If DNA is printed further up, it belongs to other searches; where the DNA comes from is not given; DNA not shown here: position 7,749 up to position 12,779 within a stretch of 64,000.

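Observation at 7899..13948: Co-oriented three-gene operon: small PD-(D/E)xK nuclease, 258-aa unknown, and a 1576-aa helicase-nuclease, a candidate defence system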

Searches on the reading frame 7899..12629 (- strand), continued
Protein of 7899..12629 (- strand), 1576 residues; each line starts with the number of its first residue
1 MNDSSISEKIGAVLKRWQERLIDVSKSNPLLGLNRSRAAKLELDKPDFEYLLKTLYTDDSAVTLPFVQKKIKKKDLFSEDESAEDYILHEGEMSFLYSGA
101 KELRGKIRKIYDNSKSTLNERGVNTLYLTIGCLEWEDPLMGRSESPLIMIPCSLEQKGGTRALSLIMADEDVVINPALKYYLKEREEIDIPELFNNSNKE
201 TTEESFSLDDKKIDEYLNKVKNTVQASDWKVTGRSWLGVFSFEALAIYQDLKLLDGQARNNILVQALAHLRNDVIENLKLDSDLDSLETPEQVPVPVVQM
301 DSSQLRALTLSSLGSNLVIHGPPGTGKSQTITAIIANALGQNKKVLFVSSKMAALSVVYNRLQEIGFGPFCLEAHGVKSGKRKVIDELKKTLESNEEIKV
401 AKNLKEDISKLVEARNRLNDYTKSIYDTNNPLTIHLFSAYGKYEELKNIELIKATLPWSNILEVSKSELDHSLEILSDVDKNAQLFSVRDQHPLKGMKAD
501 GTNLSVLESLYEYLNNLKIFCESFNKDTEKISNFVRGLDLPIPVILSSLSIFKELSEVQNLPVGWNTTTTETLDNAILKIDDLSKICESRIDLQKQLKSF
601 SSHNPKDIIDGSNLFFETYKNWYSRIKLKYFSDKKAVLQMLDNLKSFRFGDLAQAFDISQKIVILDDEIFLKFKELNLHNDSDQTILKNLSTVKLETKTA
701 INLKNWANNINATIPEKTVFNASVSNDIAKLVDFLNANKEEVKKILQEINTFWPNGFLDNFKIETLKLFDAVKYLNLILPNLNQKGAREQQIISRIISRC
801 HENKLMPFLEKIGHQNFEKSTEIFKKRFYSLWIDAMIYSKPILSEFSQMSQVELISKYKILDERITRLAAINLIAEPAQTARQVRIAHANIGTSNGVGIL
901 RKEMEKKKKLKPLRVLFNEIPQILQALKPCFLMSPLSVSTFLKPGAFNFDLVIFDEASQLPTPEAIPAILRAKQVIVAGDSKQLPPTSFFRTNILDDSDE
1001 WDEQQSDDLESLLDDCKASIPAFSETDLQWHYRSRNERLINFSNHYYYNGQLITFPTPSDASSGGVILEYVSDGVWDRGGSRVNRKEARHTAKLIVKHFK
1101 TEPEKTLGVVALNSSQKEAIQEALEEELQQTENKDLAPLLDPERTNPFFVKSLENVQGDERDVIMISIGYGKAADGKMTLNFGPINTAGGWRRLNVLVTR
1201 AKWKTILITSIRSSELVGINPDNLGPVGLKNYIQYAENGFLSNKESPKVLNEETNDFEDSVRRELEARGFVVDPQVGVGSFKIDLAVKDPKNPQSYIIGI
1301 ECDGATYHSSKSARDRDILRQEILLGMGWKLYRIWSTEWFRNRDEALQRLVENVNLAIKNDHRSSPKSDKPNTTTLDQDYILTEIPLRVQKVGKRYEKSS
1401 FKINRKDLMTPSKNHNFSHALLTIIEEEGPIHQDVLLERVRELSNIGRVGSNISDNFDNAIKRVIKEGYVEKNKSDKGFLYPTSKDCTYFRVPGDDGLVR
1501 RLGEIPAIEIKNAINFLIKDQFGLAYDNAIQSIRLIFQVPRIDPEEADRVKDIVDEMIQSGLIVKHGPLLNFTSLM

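Call 84: search_dna_similar(query=window:7899-12629:-, collection=plasmids, mode=protein, max_rows=25, max_evalue=1e-20)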
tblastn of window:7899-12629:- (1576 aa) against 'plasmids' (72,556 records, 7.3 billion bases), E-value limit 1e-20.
Records with a match: 465; places in all: 514; records where one place covers at least 80% of the query: 4.
Best place of each record, by identity: <60% 465.
By first word of the organism name: Klebsiella 242; Ralstonia 105; Rhizobium 19; Acinetobacter 17; Raoultella 11; Mesorhizobium 6; Paracoccus 6; Vibrio 5; Thioclava 4; Paraburkholderia 3; and 38 more.
By predicted mobility (MOB-suite, as given by PLSDB): conjugative 210; non-mobilizable 135; mobilizable 120.
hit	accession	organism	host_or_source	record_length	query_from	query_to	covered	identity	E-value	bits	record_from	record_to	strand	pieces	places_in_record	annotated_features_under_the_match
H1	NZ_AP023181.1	Paraburkholderia sp. PGU19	Physopelta gutta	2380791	14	1564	83%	32.1%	8e-105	561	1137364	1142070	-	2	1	none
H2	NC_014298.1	Halalkalicoccus jeotgali B3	-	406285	4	1563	82%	32.0%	1e-108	565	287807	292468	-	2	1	DUF4011 domain-containing protein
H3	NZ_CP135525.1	Halomontanus rarus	Salt lake,Salt lake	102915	17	1523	79%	32.3%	8e-111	571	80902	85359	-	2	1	DUF4011 domain-containing protein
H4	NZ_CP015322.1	Mesorhizobium amorphae CCNWGS0123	Robinia pseudoacacia,cell culture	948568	100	1514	90%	28.0%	4e-128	452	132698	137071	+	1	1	DUF3320 domain-containing protein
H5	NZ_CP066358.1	Sinorhizobium meliloti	Medicago lupulina L.,nodules of ...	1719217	103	1533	75%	32.4%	3e-101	518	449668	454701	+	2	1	none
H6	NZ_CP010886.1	Vibrio parahaemolyticus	Shrimps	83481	101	1567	71%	34.3%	3e-113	547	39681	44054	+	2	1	DUF3320 domain-containing protein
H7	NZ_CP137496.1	Pseudomonas aeruginosa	Homo sapiens,Bacterial culture sample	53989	14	1493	81%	29.8%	5e-89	514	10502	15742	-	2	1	DUF3320 domain-containing protein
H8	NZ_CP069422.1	Aristaeella lactis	Bos taurus,Bovine rumen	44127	1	1563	76%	31.8%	1e-94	536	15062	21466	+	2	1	DUF4011 domain-containing protein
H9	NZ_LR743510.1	Methylobacterium bullatum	-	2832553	14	1570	79%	30.0%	2e-96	487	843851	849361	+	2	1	none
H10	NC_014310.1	Ralstonia solanacearum PSI07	-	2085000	100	1558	69%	34.0%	1e-100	521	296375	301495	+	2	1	none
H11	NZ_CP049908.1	Hymenobacter sp. HDW8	single bacterial strain,Siniperca ...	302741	1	1565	68%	34.4%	4e-106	537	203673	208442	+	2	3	DUF3320 domain-containing protein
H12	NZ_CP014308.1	Burkholderia sp. PAMC 26561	single cell,lichen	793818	14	1511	75%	30.9%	6e-94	525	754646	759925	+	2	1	DUF3320 domain-containing protein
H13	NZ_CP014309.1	Burkholderia sp. PAMC 26561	single cell,lichen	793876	14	1511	75%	30.9%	6e-94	525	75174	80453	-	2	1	DUF3320 domain-containing protein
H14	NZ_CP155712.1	Klebsiella quasipneumoniae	Homo sapiens,urine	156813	11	1355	70%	33.1%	3e-89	485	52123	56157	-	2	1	DUF3320 domain-containing protein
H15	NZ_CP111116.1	Raoultella sp. DY2415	crude oil contaminated soil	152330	11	1355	70%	33.1%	4e-89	485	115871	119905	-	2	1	DUF3320 domain-containing protein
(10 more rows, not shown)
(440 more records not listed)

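Call 87: list_cluster_members(proteins=[P0079, P0002, P0001, P0080, P0199])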
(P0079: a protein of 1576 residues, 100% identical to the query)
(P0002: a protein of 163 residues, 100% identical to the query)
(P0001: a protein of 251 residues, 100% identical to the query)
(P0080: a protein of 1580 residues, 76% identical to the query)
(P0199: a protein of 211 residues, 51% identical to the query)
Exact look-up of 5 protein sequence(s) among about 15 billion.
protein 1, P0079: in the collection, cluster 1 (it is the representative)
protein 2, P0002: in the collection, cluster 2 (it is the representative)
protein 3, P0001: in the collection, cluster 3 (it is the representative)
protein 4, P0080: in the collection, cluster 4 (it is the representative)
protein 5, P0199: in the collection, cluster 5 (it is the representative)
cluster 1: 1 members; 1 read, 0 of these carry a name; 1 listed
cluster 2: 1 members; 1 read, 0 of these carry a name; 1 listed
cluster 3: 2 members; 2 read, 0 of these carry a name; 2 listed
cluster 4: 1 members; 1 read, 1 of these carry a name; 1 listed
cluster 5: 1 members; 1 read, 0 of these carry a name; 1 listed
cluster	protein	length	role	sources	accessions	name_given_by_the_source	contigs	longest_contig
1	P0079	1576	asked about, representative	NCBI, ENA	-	-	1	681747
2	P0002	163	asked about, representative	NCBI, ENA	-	-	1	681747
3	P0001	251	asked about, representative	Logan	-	-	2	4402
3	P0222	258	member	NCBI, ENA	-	-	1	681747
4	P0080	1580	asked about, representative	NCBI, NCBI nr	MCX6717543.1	MAG: DUF3320 domain-containing protein [Candidatus Taylorbacteria bacterium] | DUF3320 domain-containing protein [Candidatus Taylorbacteria bacterium]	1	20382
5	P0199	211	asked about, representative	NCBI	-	-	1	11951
